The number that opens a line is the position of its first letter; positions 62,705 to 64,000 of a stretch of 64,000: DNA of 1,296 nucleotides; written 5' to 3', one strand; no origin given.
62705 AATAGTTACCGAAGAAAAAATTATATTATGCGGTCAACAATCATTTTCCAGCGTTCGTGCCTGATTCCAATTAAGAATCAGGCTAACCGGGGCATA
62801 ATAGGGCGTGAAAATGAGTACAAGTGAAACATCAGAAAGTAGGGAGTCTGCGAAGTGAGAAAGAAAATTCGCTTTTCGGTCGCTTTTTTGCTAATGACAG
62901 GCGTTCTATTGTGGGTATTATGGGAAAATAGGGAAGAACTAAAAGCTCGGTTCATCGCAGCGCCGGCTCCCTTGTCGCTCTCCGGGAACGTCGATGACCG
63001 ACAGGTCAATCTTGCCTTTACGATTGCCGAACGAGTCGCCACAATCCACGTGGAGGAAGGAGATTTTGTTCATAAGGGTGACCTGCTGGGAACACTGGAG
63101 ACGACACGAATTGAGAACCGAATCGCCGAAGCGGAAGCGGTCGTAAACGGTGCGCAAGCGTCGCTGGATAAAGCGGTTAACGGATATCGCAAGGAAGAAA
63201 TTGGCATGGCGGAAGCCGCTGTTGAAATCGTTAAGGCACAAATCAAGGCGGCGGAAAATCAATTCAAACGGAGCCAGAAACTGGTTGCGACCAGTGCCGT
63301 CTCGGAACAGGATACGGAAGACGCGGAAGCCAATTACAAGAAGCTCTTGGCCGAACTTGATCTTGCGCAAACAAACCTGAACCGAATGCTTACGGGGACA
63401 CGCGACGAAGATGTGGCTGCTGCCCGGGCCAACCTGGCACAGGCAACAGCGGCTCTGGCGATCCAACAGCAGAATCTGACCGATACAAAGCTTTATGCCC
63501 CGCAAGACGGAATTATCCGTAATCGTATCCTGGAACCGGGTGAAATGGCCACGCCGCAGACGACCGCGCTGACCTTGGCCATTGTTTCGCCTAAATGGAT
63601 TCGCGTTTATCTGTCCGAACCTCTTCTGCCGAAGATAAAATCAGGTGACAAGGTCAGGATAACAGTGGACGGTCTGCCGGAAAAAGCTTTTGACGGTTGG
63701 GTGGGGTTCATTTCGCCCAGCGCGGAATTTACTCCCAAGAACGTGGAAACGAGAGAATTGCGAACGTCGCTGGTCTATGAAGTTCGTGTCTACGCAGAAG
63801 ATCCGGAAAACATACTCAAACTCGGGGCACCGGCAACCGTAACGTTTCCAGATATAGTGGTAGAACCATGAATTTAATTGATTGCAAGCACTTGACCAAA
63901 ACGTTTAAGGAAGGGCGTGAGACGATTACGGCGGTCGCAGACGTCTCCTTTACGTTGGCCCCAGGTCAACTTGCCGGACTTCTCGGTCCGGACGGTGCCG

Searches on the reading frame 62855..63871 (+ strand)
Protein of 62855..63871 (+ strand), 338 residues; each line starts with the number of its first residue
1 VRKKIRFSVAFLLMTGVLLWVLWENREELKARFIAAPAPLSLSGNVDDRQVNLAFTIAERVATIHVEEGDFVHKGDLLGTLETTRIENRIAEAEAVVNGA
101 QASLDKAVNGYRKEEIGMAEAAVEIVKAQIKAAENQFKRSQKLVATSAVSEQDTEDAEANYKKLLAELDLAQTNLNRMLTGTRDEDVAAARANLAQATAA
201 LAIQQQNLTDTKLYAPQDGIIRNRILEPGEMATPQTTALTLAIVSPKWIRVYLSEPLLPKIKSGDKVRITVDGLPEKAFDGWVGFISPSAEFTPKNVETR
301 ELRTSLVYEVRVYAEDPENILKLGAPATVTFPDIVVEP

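Call 54: search_protein_families(library=pfam, proteins=[window:62855-63871:+], max_evalue=0.001)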
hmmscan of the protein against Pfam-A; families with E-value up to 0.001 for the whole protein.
window:62855-63871:+ (338 aa): 3 families
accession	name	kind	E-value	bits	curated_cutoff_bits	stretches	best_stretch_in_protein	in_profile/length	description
PF16576.10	HlyD_D23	-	1e-16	61.3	30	1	51-298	20-196/214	Barrel-sandwich domain of CusB or HlyD membrane-fusion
PF13437.12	HlyD_3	-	4.3e-13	50.4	22.2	1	213-317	2-96/106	HlyD family secretion protein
PF13533.13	Biotin_lipoyl_2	-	8.2e-06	26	29.8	1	60-82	10-32/32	Biotin-lipoyl like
